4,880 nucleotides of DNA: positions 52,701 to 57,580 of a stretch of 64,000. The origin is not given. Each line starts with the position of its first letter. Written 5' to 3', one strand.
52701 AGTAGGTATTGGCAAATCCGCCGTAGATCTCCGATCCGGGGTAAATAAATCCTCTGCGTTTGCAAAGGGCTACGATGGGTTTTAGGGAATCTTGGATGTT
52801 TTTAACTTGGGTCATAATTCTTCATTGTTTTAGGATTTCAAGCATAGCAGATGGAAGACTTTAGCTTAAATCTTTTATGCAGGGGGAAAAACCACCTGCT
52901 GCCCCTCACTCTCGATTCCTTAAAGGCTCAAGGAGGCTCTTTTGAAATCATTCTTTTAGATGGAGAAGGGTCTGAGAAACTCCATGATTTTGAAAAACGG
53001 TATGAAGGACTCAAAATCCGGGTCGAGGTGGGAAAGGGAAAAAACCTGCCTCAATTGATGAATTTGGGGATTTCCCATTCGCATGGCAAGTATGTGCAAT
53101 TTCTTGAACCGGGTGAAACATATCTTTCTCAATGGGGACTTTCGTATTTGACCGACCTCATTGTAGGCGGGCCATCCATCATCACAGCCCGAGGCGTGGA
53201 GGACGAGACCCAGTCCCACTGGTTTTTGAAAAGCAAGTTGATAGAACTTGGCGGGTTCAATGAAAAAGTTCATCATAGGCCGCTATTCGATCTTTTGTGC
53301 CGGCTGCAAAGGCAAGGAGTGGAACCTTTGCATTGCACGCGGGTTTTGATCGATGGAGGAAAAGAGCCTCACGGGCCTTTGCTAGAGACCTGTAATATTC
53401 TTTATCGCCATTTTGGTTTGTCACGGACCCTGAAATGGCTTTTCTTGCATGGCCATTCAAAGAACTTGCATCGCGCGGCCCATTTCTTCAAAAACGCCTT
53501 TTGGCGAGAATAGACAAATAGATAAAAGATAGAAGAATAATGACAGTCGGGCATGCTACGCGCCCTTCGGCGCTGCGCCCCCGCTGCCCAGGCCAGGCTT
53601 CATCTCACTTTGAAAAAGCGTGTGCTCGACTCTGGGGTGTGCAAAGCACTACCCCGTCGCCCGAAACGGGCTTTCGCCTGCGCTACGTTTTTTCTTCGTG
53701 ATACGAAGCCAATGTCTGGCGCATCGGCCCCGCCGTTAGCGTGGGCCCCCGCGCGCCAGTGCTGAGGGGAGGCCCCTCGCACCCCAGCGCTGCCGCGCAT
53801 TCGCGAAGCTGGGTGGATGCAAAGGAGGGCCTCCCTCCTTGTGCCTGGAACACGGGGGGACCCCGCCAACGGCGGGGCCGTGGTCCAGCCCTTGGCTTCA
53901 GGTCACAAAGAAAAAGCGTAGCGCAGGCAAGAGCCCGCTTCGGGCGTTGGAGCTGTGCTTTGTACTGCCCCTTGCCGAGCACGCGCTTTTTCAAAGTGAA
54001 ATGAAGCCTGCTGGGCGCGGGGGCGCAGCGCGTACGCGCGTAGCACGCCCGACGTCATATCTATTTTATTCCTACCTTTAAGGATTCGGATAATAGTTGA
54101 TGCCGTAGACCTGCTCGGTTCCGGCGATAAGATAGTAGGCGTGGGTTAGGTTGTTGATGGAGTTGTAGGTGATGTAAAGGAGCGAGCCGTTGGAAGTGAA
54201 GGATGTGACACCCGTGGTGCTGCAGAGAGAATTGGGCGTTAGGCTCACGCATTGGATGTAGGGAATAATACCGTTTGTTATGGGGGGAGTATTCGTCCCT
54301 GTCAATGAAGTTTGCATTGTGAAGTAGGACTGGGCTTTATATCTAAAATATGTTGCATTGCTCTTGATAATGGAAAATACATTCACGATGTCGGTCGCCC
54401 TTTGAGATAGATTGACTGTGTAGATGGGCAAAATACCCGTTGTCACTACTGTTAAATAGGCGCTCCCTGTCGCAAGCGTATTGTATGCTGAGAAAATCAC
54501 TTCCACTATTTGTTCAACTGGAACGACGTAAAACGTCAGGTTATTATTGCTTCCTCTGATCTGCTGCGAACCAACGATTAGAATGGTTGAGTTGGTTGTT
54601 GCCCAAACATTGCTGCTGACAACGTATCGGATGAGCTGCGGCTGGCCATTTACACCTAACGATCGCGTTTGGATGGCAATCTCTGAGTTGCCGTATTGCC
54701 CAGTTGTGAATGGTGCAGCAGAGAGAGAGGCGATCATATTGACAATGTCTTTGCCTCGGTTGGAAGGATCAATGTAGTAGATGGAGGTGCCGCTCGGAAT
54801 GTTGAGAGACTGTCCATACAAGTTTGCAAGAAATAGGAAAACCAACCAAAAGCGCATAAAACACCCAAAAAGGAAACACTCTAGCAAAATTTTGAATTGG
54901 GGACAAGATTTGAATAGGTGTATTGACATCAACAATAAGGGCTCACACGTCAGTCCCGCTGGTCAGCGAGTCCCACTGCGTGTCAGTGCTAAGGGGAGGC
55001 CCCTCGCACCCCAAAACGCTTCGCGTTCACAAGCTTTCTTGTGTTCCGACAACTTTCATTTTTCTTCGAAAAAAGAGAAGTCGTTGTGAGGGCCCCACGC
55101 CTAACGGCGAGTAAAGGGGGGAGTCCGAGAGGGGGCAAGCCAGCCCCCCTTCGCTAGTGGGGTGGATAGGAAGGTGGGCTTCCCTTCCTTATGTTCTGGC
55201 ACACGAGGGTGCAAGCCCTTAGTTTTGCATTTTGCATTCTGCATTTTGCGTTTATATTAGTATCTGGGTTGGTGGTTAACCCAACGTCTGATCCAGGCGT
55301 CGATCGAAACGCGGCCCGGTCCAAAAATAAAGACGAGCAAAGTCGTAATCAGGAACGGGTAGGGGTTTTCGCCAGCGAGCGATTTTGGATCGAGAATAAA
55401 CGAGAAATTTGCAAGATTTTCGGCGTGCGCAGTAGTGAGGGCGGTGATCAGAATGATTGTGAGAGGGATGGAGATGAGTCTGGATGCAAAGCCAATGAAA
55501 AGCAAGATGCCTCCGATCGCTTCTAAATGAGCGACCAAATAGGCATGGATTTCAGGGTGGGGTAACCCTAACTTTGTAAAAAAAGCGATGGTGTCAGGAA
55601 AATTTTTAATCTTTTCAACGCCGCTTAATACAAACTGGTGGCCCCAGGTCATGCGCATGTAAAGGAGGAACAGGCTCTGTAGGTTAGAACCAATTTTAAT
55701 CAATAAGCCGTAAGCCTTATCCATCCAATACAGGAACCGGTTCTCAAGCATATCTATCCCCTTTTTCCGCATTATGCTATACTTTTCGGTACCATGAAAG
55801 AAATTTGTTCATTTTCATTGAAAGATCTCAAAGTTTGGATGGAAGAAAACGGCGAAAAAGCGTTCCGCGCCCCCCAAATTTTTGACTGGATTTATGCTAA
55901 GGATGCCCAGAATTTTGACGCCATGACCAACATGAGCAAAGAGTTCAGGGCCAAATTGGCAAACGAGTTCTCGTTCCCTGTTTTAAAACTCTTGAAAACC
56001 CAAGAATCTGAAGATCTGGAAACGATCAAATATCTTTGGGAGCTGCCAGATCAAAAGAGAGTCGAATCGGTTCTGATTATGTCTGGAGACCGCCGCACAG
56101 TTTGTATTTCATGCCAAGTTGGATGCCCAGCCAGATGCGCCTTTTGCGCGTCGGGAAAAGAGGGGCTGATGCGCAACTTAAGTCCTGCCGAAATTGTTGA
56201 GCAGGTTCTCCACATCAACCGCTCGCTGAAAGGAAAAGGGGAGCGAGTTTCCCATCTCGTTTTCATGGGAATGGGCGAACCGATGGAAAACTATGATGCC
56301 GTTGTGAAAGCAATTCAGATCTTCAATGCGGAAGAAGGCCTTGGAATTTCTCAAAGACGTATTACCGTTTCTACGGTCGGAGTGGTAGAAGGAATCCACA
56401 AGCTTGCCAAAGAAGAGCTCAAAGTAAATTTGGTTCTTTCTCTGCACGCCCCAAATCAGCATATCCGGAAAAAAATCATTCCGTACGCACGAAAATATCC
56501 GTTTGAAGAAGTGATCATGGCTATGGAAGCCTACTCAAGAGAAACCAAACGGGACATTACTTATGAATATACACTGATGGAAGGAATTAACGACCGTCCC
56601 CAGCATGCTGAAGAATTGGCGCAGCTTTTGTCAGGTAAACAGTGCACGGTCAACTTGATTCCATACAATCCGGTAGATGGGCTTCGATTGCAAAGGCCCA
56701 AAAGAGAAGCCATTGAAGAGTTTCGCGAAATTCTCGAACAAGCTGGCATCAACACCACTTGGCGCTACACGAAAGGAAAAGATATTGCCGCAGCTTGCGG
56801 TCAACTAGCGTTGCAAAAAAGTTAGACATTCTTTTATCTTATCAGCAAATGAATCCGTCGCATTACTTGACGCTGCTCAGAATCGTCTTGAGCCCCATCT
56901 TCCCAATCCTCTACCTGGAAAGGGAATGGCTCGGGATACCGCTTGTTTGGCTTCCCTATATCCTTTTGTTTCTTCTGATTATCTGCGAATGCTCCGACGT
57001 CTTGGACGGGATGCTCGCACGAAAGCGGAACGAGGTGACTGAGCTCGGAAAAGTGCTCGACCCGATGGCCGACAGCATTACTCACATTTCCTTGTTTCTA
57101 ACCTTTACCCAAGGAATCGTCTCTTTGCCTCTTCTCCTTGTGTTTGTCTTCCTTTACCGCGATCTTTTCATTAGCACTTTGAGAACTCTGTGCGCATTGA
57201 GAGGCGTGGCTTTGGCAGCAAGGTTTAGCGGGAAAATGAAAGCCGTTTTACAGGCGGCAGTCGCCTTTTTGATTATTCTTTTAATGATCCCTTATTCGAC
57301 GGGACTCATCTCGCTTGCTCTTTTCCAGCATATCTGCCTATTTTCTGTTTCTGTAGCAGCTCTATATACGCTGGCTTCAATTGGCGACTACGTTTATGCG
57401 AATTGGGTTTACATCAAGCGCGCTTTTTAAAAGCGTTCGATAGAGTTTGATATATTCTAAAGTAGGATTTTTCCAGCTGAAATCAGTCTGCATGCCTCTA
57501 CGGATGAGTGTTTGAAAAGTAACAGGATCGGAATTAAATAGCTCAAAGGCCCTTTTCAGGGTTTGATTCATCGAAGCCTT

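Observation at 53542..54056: Copy E2: a ~515-bp nested long-hairpin version of the GC-rich element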

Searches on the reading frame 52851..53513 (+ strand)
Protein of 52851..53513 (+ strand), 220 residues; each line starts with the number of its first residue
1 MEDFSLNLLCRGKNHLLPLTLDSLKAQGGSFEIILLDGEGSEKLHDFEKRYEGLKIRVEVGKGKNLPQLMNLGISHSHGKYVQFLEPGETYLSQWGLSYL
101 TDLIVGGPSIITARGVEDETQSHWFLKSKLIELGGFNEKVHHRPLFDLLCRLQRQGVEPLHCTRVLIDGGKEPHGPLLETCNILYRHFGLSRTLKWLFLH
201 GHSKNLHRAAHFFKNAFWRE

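Call 13: search_protein_families(library=pfam, proteins=[window:52851-53513:+])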
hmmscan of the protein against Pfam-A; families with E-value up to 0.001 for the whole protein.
window:52851-53513:+ (220 aa): 1 family
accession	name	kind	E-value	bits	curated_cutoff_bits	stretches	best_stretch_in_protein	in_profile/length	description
PF00535.33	Glycos_transf_2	-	7.8e-05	23.1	23.3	1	15-86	11-86/168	Glycosyl transferase family 2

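Call 14: find_encoding_contigs(protein=window:52851-53513:+, flank=3000, max_places=6)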
Protein window:52851-53513:+ (220 aa): 1 contig read that carries it; 1 place shown.
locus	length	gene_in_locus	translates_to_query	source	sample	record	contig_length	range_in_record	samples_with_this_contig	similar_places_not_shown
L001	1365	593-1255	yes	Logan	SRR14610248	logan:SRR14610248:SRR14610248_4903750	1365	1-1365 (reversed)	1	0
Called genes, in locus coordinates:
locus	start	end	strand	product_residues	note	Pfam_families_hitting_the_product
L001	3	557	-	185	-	?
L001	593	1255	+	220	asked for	-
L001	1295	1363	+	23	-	?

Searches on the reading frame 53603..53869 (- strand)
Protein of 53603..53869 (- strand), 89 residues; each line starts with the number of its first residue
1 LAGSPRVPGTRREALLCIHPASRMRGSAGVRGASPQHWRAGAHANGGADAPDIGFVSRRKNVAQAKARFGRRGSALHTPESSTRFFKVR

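Call 52: find_homologous_proteins(query=A3, max_evalue=0.01)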
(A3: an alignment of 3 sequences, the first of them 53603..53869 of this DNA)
Query A3 (3 sequences) (89 aa, profile of the alignment): 2 proteins with E <= 0.01 among 1342 candidates.
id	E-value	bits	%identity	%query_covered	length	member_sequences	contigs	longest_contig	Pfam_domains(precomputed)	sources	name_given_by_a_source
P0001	1.5e-9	56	43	64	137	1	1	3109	-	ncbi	-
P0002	6.0e-9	54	50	56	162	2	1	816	-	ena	-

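Call 54: find_encoding_contigs(protein=P0001, flank=5000)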
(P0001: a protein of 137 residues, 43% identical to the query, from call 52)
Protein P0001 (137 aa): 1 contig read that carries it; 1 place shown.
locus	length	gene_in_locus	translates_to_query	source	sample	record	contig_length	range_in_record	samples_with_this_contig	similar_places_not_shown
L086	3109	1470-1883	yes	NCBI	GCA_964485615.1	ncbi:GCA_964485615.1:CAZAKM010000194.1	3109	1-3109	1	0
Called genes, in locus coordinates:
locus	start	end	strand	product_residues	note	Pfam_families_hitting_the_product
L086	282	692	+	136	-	PF13893:RRM_5 (weak), PF00076:RRM_1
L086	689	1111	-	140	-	PF14539:DUF4442 (weak), PF13622:4HBT_3 (weak), PF03061:4HBT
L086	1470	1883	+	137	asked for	-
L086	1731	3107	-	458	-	?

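Call 55: find_encoding_contigs(protein=P0002, flank=5000)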
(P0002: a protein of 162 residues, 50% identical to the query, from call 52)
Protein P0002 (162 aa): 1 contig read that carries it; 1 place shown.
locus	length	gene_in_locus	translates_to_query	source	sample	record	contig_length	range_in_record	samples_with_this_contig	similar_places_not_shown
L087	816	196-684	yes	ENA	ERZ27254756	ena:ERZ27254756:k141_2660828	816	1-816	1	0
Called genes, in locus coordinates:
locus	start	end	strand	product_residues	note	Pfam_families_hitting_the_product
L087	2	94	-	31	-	?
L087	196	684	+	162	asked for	-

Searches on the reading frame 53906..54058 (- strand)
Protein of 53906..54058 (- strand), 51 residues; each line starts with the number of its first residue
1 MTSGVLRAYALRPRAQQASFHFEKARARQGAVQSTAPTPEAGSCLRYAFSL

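Call 66: find_homologous_proteins(query=A4, max_evalue=0.01)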
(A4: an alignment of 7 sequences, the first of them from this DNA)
Query A4 (7 sequences) (51 aa, profile of the alignment): 8 proteins with E <= 0.01 among 1307 candidates.
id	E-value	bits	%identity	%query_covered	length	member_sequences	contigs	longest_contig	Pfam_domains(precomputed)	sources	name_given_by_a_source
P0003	8.2e-25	105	62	100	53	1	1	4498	-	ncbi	-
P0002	1.7e-23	100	56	35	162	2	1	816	-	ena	-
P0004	5.4e-18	83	98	92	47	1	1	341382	-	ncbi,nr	ncbi:MAG: hypothetical protein K1X28_06860 [Parachlamydiales bacterium]|nr:hypothetical protein [Par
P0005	3.6e-16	77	83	92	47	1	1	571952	-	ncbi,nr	ncbi:MAG: hypothetical protein K1X28_03660 [Parachlamydiales bacterium]|nr:hypothetical protein [Par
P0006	2.1e-10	58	53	59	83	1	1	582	-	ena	-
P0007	3.8e-7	48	62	55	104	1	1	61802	-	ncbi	-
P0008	9.3e-7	47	68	55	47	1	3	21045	-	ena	-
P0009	4.7e-4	38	70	39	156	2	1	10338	-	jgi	-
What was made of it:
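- Tried and rejected: Profiles of two other frames did work (calls 52, 66).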

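Call 68: find_encoding_contigs(protein=P0005, flank=10000)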
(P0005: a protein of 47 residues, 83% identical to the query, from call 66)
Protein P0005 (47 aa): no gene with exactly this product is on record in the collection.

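Call 69: find_encoding_contigs(protein=P0004, flank=10000)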
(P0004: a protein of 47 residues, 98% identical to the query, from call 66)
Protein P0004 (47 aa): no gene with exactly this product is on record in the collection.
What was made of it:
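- Tried and rejected: Look-ups of P0004 and P0005 to fetch the source MAG's other copy failed, because those genes are not on record (calls 68, 69).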

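Call 70: find_encoding_contigs(protein=P0007, flank=10000)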
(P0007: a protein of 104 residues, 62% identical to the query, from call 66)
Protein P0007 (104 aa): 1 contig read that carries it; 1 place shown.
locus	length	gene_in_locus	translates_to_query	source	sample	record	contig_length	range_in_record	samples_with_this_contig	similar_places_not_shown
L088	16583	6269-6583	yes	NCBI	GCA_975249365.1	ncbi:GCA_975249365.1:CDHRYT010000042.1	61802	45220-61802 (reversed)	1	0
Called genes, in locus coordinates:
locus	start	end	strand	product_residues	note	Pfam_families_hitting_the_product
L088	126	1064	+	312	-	PF00069:Pkinase, PF07714:PK_Tyr_Ser-Thr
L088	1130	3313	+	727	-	-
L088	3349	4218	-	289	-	PF01925:TauE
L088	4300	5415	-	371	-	PF01098:FTSW_RODA_SPOVE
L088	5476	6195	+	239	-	PF03099:BPL_LplA_LipB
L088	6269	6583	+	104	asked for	-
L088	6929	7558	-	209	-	PF01592:NifU_N (weak), PF01106:NifU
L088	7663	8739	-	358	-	PF00266:Aminotran_5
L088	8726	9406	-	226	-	PF00300:His_Phos_1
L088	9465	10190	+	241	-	PF01479:S4, PF00849:PseudoU_synth_2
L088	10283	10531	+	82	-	-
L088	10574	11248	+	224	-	PF01865:PhoU_div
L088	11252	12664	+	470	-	PF01384:PHO4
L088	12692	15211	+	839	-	PF00343:Phosphorylase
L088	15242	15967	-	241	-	PF00497:SBP_bac_3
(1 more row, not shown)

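Call 71: find_encoding_contigs(protein=P0003, flank=5000)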
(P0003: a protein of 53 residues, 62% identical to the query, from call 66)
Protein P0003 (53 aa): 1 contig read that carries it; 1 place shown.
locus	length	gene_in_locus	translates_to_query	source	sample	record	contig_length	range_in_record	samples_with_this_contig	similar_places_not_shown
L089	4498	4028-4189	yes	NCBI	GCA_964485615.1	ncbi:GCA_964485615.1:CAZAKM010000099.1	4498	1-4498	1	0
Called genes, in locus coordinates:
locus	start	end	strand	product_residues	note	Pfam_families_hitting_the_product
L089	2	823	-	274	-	?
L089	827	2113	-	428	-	PF08529:NusA_N, PF13184:KH_NusA_1st, PF26594:KH_NusA_2nd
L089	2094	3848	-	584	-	PF21710:Spt6_S1 (faint), PF00575:S1 (weak), PF13509:S1_2 (faint), PF00575:S1, PF17092:PCB_OB (faint), PF00575:S1, PF23459:S1_RRP5 (weak), PF00575:S1, +1 more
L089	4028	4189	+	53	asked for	-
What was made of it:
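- On MITE (miniature inverted-repeat transposable element): Two copies in GCA_964485615.1 (calls 54, 71).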

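Call 72: find_encoding_contigs(protein=P0008, flank=10000)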
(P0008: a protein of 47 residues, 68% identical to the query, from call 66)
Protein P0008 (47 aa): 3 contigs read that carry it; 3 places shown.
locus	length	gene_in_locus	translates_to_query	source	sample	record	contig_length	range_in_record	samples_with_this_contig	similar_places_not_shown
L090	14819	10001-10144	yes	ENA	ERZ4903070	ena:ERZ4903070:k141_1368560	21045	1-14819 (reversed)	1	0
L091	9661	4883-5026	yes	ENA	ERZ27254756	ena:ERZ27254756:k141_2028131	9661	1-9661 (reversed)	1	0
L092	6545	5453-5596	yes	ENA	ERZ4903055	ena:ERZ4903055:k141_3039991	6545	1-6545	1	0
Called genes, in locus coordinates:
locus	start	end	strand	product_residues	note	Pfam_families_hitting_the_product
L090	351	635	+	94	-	-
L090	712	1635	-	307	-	PF00892:EamA, PF05653:Mg_trans_NIPA (weak)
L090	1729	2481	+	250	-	PF02578:Cu-oxidase_4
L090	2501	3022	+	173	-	PF00908:dTDP_sugar_isom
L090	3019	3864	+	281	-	PF01370:Epimerase, PF04321:RmlD_sub_bind, PF16363:GDP_Man_Dehyd, PF07993:NAD_binding_4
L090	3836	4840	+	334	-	PF01370:Epimerase, PF02719:Polysacc_synt_2, PF04321:RmlD_sub_bind, PF01073:3Beta_HSD, PF07993:NAD_binding_4, PF16363:GDP_Man_Dehyd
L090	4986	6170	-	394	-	PF00266:Aminotran_5, PF01053:Cys_Met_Meta_PP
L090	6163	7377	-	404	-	PF19295:SufBD_N, PF01458:SUFBD_core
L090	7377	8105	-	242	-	PF02463:SMC_N (faint), PF00005:ABC_tran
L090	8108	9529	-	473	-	PF19295:SufBD_N, PF01458:SUFBD_core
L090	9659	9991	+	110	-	-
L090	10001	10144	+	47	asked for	-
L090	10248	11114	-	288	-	PF01311:Bac_export_1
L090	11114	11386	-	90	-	PF01313:Bac_export_3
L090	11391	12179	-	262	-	PF00813:FliP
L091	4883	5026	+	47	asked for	-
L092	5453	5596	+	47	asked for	-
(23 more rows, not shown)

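Call 73: find_encoding_contigs(protein=P0009, flank=10000)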
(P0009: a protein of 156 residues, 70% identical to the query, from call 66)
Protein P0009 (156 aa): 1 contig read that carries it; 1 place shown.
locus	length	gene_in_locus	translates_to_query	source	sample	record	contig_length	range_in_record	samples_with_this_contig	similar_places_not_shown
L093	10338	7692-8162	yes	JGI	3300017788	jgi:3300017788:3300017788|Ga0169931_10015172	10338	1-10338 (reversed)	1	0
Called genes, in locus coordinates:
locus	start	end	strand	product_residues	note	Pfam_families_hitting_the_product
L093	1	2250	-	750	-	?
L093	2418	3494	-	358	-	-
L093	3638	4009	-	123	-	PF01597:GCV_H, PF00364:Biotin_lipoyl (weak)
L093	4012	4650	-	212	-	-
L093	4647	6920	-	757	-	PF27779:CHP03076_Gly-cleavage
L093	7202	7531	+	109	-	-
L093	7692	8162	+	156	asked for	-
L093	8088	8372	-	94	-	-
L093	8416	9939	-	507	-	PF00587:tRNA-synt_2b, PF03129:HGTP_anticodon, PF09180:ProRS-C_1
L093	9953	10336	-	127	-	?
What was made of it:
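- Calls 54, 70-73.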

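Call 93: list_cluster_members(proteins=[P0003, P0004, P0005, P0006, P0007, P0008, P0009, P0001, P0002])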
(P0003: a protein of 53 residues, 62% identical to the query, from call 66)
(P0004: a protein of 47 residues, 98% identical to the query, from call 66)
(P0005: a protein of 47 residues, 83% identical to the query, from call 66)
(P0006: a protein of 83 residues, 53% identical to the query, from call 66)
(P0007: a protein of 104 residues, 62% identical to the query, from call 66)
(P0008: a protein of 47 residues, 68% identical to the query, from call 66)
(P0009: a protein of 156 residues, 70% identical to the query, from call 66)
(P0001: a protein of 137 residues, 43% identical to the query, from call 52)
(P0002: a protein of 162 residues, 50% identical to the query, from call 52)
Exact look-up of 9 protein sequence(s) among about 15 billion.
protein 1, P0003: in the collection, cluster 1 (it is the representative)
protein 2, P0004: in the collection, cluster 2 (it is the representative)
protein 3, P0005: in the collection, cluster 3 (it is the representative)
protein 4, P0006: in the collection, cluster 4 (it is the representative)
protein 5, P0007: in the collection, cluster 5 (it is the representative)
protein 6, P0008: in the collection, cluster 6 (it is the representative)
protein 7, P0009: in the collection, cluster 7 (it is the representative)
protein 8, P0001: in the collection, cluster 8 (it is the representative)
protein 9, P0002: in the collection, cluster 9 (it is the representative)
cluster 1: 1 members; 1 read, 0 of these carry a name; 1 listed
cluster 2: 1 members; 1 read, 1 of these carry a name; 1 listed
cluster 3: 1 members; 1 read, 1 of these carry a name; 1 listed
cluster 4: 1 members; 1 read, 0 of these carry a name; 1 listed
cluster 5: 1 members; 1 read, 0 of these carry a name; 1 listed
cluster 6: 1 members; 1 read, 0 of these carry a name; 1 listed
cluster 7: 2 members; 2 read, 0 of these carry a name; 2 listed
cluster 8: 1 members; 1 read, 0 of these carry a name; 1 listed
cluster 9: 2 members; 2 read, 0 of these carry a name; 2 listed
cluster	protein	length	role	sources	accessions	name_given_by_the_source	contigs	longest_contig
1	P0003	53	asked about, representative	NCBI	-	-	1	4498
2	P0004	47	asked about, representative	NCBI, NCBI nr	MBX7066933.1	MAG: hypothetical protein K1X28_06860 [Parachlamydiales bacterium] | hypothetical protein [Parachlamydiales bacterium]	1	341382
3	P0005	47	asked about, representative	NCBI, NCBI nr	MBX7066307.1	MAG: hypothetical protein K1X28_03660 [Parachlamydiales bacterium] | hypothetical protein [Parachlamydiales bacterium]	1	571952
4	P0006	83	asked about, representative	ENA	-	-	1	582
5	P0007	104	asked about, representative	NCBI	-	-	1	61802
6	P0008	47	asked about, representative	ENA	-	-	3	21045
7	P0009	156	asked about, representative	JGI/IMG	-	-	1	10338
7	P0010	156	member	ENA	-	-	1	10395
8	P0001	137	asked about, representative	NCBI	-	-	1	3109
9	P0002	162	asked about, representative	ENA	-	-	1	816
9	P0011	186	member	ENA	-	-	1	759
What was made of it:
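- A second copy in the same MAG gives MBX7066307.1 (call 93). PGAP calls a 47-aa ORF inside the right arm (calls 66, 93).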

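Call 96: search_protein_representatives(alignment_id=A6)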
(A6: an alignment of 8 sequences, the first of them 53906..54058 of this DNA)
Query: 8 sequences, 104 profile positions. Proteins with E-value up to 0.001 (for the whole library): 8; up to 1e-10: 4; up to 1e-30: 1. The best 8 are listed.
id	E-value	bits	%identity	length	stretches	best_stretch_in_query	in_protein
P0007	3.0e-49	181.9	-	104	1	5-104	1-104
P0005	3.7e-20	88.4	-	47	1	5-51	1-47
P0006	7.7e-13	64.9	-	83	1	5-51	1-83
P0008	3.1e-11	59.7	-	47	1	5-43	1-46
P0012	8.4e-07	45.5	-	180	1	10-88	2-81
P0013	1.6e-05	41.3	-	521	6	49-78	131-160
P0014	9.9e-05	38.8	-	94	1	2-86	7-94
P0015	5.1e-04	36.5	-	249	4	40-75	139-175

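Call 98: find_encoding_contigs(protein=P0006, flank=3000)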
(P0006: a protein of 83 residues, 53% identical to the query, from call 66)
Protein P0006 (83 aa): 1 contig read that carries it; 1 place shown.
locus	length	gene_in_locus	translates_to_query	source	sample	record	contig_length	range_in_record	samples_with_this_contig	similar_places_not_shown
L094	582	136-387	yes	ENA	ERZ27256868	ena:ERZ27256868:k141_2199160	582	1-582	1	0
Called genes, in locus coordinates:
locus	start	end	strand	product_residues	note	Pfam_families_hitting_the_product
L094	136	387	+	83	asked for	-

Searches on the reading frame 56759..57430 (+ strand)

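Call 60: search_protein_families(library=pfam, proteins=[window:56759-57430:+], max_evalue=0.1)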
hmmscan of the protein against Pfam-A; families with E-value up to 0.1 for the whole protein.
window:56759-57430:+ (223 aa): 1 family
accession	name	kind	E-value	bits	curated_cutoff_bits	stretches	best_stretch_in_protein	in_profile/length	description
PF01066.26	CDP-OH_P_transf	-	1.5e-25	90.8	22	1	34-188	4-147/152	CDP-alcohol phosphatidyltransferase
